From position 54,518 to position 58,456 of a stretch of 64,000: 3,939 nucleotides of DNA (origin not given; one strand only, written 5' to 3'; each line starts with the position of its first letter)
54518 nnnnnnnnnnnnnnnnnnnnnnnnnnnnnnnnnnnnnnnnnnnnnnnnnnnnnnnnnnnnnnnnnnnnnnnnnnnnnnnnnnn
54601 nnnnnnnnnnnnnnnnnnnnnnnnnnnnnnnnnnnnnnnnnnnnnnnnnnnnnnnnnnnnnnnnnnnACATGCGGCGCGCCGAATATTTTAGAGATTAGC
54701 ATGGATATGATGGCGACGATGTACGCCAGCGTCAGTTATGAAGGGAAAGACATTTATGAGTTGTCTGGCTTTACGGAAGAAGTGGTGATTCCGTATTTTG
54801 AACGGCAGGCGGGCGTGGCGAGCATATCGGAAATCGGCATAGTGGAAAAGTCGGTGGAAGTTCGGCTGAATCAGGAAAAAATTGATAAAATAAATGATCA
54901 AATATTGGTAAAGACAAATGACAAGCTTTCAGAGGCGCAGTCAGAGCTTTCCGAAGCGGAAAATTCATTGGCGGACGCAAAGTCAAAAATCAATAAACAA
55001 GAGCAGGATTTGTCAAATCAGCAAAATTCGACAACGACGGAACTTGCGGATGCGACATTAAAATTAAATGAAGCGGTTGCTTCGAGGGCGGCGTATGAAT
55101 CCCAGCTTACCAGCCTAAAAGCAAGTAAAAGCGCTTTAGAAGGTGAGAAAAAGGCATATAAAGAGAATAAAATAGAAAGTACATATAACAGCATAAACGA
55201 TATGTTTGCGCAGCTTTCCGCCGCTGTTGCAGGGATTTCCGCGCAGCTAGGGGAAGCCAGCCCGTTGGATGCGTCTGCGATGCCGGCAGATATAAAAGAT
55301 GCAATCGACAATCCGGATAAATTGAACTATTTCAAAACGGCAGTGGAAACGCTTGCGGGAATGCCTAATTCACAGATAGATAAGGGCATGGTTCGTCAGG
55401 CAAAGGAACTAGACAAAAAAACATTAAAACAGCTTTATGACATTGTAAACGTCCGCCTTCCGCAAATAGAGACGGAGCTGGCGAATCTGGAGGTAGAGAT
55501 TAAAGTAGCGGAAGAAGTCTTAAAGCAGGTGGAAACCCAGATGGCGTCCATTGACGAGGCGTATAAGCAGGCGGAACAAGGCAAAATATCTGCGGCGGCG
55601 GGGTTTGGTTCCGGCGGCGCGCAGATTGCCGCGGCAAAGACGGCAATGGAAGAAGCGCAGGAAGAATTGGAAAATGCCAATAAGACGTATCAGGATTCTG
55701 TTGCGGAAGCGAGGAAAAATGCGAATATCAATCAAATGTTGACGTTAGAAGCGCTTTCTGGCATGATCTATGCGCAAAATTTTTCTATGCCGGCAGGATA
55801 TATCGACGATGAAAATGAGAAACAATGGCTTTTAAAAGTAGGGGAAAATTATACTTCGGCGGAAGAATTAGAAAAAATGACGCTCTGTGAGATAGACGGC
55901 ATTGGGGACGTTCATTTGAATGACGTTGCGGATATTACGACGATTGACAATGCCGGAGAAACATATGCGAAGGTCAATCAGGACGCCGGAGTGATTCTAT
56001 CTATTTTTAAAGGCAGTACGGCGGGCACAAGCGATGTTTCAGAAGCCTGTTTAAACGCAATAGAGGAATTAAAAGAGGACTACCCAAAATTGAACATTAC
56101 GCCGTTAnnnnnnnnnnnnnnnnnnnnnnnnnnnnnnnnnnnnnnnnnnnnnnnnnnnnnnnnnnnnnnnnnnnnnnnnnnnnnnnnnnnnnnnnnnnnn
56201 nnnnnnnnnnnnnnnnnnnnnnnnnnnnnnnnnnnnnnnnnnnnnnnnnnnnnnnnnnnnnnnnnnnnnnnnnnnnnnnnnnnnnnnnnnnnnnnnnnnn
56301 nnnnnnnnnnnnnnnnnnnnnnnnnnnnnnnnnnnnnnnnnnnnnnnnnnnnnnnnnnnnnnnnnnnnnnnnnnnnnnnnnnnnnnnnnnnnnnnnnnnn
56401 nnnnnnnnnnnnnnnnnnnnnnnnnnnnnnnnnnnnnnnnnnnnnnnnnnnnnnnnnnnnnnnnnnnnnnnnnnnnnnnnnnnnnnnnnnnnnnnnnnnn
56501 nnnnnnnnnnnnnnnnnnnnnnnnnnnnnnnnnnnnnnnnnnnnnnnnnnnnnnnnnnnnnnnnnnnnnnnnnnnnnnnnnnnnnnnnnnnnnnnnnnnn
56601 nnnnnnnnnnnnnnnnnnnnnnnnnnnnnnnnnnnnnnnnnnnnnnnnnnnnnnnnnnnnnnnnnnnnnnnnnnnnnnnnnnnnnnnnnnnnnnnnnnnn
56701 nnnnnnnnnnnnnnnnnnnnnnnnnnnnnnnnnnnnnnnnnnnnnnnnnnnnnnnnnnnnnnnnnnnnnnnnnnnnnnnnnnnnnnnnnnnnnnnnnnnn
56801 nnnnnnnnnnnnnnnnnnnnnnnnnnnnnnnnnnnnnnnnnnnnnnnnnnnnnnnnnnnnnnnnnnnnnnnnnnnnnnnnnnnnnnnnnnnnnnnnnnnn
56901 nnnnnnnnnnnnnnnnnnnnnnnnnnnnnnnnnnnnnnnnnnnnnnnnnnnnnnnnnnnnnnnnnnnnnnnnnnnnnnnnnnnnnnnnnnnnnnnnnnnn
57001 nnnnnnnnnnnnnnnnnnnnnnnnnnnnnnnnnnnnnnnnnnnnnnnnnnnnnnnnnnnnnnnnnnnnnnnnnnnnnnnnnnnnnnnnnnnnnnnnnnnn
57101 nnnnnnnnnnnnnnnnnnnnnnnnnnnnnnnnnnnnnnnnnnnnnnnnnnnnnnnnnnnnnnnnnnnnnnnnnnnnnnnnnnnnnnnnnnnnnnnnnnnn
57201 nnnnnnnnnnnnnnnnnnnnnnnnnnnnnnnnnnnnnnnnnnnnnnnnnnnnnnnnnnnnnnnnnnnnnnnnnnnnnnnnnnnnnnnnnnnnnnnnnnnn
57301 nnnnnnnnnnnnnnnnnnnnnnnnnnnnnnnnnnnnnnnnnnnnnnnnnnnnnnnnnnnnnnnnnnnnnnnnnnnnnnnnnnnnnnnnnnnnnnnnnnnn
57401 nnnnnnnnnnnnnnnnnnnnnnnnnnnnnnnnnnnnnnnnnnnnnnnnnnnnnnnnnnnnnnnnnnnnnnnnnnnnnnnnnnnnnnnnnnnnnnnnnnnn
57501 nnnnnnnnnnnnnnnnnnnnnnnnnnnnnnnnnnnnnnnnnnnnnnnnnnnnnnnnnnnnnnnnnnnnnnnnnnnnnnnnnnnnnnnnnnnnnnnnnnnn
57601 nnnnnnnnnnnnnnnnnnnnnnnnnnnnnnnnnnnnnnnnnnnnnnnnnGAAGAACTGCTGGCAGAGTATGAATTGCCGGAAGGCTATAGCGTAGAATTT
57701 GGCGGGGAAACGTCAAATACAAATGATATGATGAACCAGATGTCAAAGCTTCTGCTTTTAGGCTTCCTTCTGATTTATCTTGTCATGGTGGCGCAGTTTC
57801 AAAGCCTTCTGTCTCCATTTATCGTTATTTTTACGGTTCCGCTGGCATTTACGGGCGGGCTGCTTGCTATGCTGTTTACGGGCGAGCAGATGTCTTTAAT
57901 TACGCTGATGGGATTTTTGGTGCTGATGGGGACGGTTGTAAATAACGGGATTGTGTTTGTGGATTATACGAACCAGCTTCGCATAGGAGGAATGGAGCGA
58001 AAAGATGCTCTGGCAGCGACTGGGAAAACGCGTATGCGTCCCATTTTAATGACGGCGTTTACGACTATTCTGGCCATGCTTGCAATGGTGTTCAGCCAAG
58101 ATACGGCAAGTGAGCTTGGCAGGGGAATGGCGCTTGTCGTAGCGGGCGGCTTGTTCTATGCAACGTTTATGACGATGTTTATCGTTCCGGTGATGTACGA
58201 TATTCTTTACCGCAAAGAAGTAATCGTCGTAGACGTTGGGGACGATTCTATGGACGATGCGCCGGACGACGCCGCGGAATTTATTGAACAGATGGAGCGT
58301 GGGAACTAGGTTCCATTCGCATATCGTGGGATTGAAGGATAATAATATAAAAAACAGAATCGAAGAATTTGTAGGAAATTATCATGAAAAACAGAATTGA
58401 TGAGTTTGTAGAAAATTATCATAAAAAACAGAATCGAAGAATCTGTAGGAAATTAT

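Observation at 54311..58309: RND permease with a ~280-aa coiled-coil insertion and no adjacent membrane-fusion-protein gene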

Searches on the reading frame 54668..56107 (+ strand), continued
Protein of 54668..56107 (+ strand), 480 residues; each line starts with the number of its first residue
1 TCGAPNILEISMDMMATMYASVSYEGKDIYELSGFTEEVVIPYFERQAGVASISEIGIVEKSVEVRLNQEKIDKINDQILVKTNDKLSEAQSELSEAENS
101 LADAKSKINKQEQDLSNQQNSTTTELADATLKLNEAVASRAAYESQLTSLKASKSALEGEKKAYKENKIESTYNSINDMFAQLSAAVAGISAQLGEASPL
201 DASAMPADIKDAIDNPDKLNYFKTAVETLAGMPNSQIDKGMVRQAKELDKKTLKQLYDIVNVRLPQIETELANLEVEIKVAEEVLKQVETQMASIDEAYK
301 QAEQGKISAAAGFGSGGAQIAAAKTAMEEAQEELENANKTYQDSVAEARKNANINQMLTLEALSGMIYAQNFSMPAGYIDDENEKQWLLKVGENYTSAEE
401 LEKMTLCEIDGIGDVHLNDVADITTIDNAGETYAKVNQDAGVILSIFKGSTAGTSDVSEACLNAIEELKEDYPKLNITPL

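Call 78: search_protein_families(library=pfam, alignment_id=A4, max_evalue=0.001)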
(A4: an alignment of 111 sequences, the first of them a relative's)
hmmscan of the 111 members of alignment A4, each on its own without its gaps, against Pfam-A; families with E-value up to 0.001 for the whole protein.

A. member 1, L006:3262-3738:+ (159 aa): 2 families
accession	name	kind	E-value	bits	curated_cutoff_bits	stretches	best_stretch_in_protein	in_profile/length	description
PF12850.12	Metallophos_2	-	1.1e-33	116.8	27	1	1-148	1-153/154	Calcineurin-like phosphoesterase superfamily domain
PF00149.33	Metallophos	-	2.6e-11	44.7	21.5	1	1-73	1-85/191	Calcineurin-like phosphoesterase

B. families by the number of members that match (of 111 scanned): 145 families (the first 25 are shown)
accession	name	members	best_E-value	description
PF00440.29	TetR_N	10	5.5e-12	Bacterial regulatory proteins, tetR family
PF02016.21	Peptidase_S66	6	1.7e-28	LD-carboxypeptidase N-terminal domain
PF17676.7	Peptidase_S66C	6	3e-25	LD-carboxypeptidase C-terminal domain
PF07451.17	SpoVAD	5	1.6e-145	Stage V sporulation protein AD (SpoVAD)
PF00483.29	NTP_transferase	5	1.7e-25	Nucleotidyl transferase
PF12804.13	NTP_transf_3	5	1.3e-22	MobA-like NTP transferase domain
PF02559.22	CarD_TRCF_RID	5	8.4e-12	CarD-like/TRCF RID domain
PF01128.25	IspD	5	7.4e-09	2-C-methyl-D-erythritol 4-phosphate cytidylyltransferase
PF21095.3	CarD_C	5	4.5e-08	CarD, C-terminal domain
PF02348.25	CTP_transf_3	5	7e-07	Cytidylyltransferase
PF01808.24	AICARFT_IMPCHas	4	1.5e-57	AICARFT/IMPCHase bienzyme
PF04542.20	Sigma70_r2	4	5.5e-15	Sigma-70 region 2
PF08281.18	Sigma70_r4_2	4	4.1e-09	Sigma-70, region 4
PF00132.30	Hexapep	3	3.4e-17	Bacterial transferase hexapeptide (six repeats)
PF12464.13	Mac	3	1.1e-16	Maltose acetyltransferase hexapeptide capping motif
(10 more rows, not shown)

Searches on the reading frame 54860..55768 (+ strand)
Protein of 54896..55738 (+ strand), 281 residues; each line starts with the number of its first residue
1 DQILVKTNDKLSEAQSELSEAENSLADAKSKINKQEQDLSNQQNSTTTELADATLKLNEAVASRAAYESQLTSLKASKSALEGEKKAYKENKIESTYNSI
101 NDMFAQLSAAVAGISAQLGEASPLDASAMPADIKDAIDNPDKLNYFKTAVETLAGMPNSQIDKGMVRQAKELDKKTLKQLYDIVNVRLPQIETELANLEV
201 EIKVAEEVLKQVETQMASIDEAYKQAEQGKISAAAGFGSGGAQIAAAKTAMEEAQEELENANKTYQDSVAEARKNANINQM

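Call 54: predict_structure(alignment_id=A3)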
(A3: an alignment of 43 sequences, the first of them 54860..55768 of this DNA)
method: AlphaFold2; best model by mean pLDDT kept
length: 303 residues; sequences in the alignment: 43
mean_pLDDT: 86.3   pTM: 0.59
mean pLDDT of the five models: 86.3, 86.3, 83.4, 81.2, 77.1
residues with pLDDT >= 90: 145; 70-90: 121; 50-70: 23; < 50: 14
segments of 3 or more residues with pLDDT < 50: 1-3, 292-294, 296-303
pLDDT, mean of each block of 10 residues (from residue 1): 56 63 81 87 88 86 85 90 97 98 97 96 94 92 97 97 93 91 95 98 98 96 90 84 81 86 87 85 68 48 42
secondary structure, 60 per line:
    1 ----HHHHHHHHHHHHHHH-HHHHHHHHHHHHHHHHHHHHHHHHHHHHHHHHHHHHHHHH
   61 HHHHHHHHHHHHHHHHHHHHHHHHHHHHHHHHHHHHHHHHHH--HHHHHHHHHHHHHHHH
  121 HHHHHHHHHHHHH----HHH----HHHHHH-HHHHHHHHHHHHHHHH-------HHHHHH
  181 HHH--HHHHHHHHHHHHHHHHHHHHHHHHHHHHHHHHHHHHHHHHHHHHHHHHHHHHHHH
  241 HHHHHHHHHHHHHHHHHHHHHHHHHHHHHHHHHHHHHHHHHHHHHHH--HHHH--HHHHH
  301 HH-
elements in order: H5-19 H21-102 H105-133 H145-150 H152-167 H175-183 H186-287 H290-293 H296-302

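Call 58: fold_search(model_id=the predicted structure, library=pdb)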
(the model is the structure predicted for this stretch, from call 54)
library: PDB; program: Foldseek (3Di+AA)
matches with E <= 10: 691; with E <= 0.001: 0
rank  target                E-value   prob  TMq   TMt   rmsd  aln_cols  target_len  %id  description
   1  6h2x                  2.0e-03  1.00  0.34  0.30  21.8       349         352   11  MukB coiled-coil elbow from E. coli (released 2019-03-06)
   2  5nnv_B                4.2e-03  0.99  0.29  0.37  24.7       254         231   15  Structure of a Bacillus subtilis Smc coiled coil middle fragment (released 2017-06-21)
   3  2ch7_A                4.4e-03  1.00  0.40  0.40  11.2       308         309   16  Crystal structure of the cytoplasmic domain of a bacterial chemoreceptor from Thermotoga maritima (released 2006-04-18)
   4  5nnv_D                5.1e-03  1.00  0.52  0.61   9.4       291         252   14  Structure of a Bacillus subtilis Smc coiled coil middle fragment (released 2017-06-21)
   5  3zx6_B                6.9e-03  1.00  0.45  0.45  10.8       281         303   10  Structure of Hamp(AF1503)-Tsr fusion - Hamp (A291V) mutant (released 2012-02-29)
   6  3zx6_A                7.3e-03  1.00  0.32  0.32  11.0       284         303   12  Structure of Hamp(AF1503)-Tsr fusion - Hamp (A291V) mutant (released 2012-02-29)
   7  7zr1_C                9.9e-03  0.92  0.25  0.12  19.8       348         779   14  Chaetomium thermophilum Mre11-Rad50-Nbs1 complex bound to ATPyS (composite structure) (released 2023-01-11)
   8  7sqc_1K               1.0e-02  0.75  0.20  0.17  56.1       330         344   15  Ciliary C1 central pair apparatus isolated from Chlamydomonas reinhardtii (released 2022-04-13)
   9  5nnv_C                1.1e-02  0.99  0.29  0.35  11.4       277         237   16  Structure of a Bacillus subtilis Smc coiled coil middle fragment (released 2017-06-21)
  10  9e5c_5k               1.1e-02  0.99  0.33  0.05  12.8       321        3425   13  Cryo-EM structure of 96 nm repeat of microtubule doublet from T. brucei flagellum (released 2025-03-12)
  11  2ch7_B                1.2e-02  0.91  0.25  0.25  27.4       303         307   12  Crystal structure of the cytoplasmic domain of a bacterial chemoreceptor from Thermotoga maritima (released 2006-04-18)
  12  8glv_DB               1.3e-02  1.00  0.43  0.05   9.6       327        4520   15  96-nm repeat unit of doublet microtubules from Chlamydomonas reinhardtii flagella (released 2023-05-31)
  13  4rsi_B                1.4e-02  0.98  0.32  0.27  15.3       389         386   13  Yeast Smc2-Smc4 hinge domain with extended coiled coils (released 2014-12-31)
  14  5xg2                  1.6e-02  0.95  0.25  0.30  13.3       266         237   12  Crystal structure of a coiled-coil segment (residues 345-468 and 694-814) of Pyrococcus yayanosii Smc (released 2017-06-07)
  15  7zr1_D                1.6e-02  0.89  0.25  0.13  19.2       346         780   16  Chaetomium thermophilum Mre11-Rad50-Nbs1 complex bound to ATPyS (composite structure) (released 2023-01-11)
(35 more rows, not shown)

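Call 75: search_solved_structures(query=window:54896-55738:+, max_evalue=10)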
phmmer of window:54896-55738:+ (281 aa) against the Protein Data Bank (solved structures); distinct sequences matched with E-value up to 10: 3.
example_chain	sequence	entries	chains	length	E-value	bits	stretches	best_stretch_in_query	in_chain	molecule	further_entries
8eaw_a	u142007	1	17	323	0.11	15.8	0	38-72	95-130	Capsid protein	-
9evs_H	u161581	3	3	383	0.93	12.8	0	121-184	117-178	uS9m | 30S ribosomal protein S9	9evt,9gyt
2o2m_A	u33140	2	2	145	1.8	11.8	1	223-261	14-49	Apoptosis regulator Bcl-X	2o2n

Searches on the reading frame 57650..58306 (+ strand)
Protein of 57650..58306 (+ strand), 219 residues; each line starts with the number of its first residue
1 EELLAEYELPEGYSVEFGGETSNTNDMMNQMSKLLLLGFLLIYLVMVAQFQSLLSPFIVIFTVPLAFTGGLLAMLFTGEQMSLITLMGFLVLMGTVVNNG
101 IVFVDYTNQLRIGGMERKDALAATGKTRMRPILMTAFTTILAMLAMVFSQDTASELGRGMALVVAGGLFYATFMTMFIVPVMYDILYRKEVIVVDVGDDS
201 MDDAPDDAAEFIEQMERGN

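Call 57: search_solved_structures(query=window:57650-58306:+, max_evalue=0.00001, show_alignments=3)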
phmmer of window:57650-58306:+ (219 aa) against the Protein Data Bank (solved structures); distinct sequences matched with E-value up to 0.00001: 80 (the best 60 are shown).
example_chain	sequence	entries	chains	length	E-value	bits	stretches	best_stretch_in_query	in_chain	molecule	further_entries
6ows_A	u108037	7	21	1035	8.2e-29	104.3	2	5-184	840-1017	Efflux pump membrane transporter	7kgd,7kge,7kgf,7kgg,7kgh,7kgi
7b8p_A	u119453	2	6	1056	8.7e-29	104.2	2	5-184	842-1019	Efflux pump membrane transporter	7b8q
4k0e_A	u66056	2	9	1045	1e-26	97.4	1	14-187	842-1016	Heavy metal cation tricomponent efflux pump ZneA(CzcA-like)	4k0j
9lyq_B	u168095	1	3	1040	1.1e-26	97.3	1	8-186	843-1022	Multidrug resistance protein MdtB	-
8yr0_A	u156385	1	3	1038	1.4e-24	90.5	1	9-186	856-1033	Cation/multidrug efflux pump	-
6vks_A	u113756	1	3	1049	6.4e-24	88.3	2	8-186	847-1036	Efflux pump membrane transporter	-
8deu_A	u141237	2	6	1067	6.4e-24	88.3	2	8-186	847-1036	Efflux pump membrane transporter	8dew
6vkt_A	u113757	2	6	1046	6.4e-24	88.3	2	8-186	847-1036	Efflux pump membrane transporter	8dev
4mt1_A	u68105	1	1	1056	8.6e-24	87.9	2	8-186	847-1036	Drug efflux protein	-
7wls_A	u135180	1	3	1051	1.7e-22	83.7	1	8-183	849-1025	Efflux pump membrane transporter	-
7wlv_A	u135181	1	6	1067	2.5e-22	83.1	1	34-186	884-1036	Efflux pump membrane transporter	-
8f3e_A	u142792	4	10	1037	8.5e-22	81.4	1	8-188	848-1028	Efflux pump membrane transporter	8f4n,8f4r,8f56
5t0o_A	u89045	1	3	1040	4.8e-21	78.9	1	5-186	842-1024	CmeB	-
5lq3_A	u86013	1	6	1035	4.8e-21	78.9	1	5-186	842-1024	CmeB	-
22xk_B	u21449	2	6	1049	5.4e-21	78.8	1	8-184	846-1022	MexBYB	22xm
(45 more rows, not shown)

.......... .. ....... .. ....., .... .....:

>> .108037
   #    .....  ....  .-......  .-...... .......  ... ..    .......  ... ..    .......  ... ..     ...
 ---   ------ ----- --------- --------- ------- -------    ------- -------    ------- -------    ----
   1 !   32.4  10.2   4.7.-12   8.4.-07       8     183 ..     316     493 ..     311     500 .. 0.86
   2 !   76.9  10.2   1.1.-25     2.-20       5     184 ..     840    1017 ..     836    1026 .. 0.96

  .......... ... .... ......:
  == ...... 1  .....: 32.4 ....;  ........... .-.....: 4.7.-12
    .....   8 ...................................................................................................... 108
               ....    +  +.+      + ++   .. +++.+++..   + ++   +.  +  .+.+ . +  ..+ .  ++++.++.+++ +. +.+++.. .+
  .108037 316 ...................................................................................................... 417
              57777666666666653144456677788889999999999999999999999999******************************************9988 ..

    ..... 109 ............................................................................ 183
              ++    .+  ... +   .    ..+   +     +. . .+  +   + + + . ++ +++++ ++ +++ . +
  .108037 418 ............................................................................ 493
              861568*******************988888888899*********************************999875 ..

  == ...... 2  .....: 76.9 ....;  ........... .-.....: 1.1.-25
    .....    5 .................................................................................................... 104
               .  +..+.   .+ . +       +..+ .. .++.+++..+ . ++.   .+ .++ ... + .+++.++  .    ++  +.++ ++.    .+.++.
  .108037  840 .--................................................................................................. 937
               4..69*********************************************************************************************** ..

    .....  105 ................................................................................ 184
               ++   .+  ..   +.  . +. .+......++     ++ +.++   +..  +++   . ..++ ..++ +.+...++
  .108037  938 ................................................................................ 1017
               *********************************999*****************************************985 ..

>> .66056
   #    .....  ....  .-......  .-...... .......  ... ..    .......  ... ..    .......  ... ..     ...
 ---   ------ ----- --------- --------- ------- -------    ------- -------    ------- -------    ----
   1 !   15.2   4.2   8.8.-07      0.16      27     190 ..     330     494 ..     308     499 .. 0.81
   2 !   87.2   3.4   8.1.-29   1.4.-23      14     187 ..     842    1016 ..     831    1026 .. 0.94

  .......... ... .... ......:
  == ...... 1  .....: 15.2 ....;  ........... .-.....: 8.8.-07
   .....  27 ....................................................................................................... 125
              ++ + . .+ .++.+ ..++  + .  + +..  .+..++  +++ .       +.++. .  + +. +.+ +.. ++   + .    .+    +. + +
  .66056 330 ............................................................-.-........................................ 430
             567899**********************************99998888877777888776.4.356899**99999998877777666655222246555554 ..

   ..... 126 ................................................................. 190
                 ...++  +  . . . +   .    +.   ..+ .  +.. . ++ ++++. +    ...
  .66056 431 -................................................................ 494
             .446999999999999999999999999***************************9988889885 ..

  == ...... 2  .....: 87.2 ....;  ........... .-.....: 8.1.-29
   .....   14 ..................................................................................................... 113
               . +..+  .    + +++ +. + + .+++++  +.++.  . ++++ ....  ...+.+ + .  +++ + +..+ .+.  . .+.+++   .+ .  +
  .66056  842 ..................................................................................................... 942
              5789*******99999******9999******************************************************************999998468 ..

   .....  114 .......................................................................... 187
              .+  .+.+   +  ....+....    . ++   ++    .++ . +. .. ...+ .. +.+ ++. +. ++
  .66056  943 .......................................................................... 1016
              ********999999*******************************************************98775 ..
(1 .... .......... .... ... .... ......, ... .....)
